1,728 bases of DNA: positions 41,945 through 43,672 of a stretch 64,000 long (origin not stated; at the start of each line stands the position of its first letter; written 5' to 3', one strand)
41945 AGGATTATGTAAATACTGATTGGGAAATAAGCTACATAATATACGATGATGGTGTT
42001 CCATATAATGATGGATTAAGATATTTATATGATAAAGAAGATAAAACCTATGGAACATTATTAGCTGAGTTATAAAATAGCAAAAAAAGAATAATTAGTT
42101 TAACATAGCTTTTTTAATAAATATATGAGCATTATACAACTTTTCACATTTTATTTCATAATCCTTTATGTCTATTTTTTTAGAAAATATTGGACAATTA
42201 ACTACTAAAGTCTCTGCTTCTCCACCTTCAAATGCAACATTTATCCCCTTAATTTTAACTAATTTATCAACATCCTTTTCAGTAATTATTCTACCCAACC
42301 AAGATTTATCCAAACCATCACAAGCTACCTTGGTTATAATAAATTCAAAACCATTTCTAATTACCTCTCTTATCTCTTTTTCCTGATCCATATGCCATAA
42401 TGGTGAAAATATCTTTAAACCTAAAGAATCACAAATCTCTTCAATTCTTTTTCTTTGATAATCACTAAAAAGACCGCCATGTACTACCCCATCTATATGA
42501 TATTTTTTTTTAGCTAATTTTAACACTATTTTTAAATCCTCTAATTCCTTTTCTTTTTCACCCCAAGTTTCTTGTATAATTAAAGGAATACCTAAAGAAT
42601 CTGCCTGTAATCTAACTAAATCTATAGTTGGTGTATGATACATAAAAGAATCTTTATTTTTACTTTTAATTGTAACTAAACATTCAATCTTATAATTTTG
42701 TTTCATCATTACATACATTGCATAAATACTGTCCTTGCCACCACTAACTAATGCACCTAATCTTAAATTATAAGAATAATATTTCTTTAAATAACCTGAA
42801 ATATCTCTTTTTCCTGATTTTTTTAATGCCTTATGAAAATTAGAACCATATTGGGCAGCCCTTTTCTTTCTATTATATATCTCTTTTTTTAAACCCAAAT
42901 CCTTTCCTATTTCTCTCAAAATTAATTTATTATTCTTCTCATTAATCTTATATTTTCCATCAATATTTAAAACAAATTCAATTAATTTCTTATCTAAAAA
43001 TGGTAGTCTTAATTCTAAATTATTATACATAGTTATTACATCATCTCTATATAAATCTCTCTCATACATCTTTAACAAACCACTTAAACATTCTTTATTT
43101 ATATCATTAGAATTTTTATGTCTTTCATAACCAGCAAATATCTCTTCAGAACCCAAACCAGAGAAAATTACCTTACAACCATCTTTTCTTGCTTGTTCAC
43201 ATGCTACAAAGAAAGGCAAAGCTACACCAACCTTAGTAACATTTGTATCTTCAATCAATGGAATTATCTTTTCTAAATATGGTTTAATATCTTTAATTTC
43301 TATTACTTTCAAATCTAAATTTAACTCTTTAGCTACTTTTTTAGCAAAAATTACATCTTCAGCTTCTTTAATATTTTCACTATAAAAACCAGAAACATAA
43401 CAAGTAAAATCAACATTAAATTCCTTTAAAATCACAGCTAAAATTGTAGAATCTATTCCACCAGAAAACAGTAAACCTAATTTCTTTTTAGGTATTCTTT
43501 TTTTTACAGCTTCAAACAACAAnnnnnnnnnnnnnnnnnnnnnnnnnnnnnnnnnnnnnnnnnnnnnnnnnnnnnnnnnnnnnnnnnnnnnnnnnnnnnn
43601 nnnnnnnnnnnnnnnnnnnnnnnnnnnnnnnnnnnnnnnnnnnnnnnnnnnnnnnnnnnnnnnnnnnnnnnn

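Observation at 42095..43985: Glutamine-dependent asparagine synthetase appears split, and its synthetase domain is fused to a Dph6-like second PP-loop domain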

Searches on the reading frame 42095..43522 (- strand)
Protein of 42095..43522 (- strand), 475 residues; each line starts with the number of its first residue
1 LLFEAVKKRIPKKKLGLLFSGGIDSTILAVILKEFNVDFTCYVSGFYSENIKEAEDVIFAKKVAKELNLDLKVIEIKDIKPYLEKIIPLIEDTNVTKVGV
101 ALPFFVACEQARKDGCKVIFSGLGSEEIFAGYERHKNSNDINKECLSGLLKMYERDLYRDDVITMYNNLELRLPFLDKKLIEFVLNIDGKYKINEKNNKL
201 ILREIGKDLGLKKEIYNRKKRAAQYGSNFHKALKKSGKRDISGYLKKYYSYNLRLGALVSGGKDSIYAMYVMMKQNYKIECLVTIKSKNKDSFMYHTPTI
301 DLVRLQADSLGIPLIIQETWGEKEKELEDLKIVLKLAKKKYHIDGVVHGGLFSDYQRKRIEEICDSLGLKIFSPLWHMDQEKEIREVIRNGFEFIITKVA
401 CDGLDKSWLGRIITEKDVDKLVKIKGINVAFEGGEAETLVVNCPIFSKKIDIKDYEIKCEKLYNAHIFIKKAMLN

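Call 3: search_protein_families(library=pfam, proteins=[window:42095-43522:-], max_evalue=0.01)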
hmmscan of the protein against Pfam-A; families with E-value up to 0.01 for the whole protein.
window:42095-43522:- (475 aa): 8 families
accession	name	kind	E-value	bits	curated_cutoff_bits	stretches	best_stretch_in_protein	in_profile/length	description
PF01902.24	Diphthami_syn_2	-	9.9e-68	228.4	23.2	1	256-472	4-217/219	Diphthamide synthase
PF00733.27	Asn_synthase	-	5.4e-45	155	21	2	4-137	8-140/354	Asparagine synthase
PF24167.1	DUF7411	-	1.7e-08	34.7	28.7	1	14-92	2-72/194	Family of unknown function (DUF7411)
PF06508.19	QueC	-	1.1e-07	32.1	22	1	17-80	4-64/210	Queuosine biosynthesis protein QueC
PF03054.22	tRNA_Me_trans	-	3.4e-06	27.3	20.6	0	16-87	4-81/202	tRNA methyl transferase HUP domain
PF01171.26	ATP_bind_3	-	3.6e-05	24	27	0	18-77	5-67/182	PP-loop family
PF02568.20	ThiI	-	6.9e-05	23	20.5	0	257-285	8-36/197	Thiamine biosynthesis protein (ThiI)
PF02540.23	NAD_synthase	-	0.00046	19.8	21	1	13-84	19-89/242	NAD synthase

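Call 4: search_protein_families(library=ncbifam, proteins=[window:42095-43522:-], max_evalue=0.01)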
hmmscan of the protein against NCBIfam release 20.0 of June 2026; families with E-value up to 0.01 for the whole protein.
window:42095-43522:- (475 aa): 24 families
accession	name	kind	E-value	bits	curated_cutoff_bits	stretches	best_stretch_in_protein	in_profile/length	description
TIGR03679.1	Dph6_archaeal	equivalog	6.1e-79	264.3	197.3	1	257-470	2-216/218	diphthine--ammonia ligase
TIGR01536.1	asn_synth_AEB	equivalog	6.4e-45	154.1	267.1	2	2-138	241-377/517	asparagine synthase (glutamine-hydrolyzing)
NF006949.0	PRK09431.1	equivalog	1e-33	116.7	499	1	2-227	216-457/554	asparagine synthase B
NF052346.1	PAB0415_fam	hypoth_equivalog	2e-22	79.9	250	1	257-463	2-200/205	PAB0415 family putative ATP pyrophosphatase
TIGR03104.1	trio_amidotrans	equivalog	1.6e-20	72.9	570.1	2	2-138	249-386/589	N-acetylglutaminylglutamine amidotransferase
TIGR03108.1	eps_aminotran_1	hypoth_equivalog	1.1e-16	60.7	816.9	2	4-137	249-379/628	XrtA/PEP-CTERM system amidotransferase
NF052347.1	TTX_0299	hypoth_equivalog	2.9e-12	46.6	250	1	257-460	2-192/200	TTX_0299 family putative ATP pyrophosphatase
NF033535.1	lass_lactam_cya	exception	1.9e-10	39.9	525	1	163-245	538-618/668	lasso peptide isopeptide bond-forming cyclase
NF011155.0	PRK14561.1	equivalog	2.7e-09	37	207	1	14-78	2-60/195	hypothetical protein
NF049949.1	tRNAsynTtuAPyrococ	equivalog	1.4e-08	34.3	450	2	236-318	33-109/292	tRNA-5-methyluridine(54) 2-sulfurtransferase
NF001138.1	PRK00143.1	equivalog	8e-08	31.6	284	1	19-86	6-76/345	tRNA 2-thiouridine(34) synthase MnmA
TIGR00420.1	trmU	equivalog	2.7e-07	29.8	236.95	0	15-87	3-80/351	tRNA 2-thiouridine(34) synthase MnmA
TIGR00364.1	TIGR00364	equivalog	2.9e-07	30.3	150.3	1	18-80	4-63/201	7-cyano-7-deazaguanine synthase QueC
TIGR02432.1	lysidine_TilS_N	equivalog_domain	1.9e-06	28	93.6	0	19-77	6-67/189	tRNA lysidine(34) synthetase TilS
NF033561.1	macrolact_Ik_Al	subfamily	4.1e-06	25.7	300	1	2-86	200-286/561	albusnodin/ikarugamycin family macrolactam cyclase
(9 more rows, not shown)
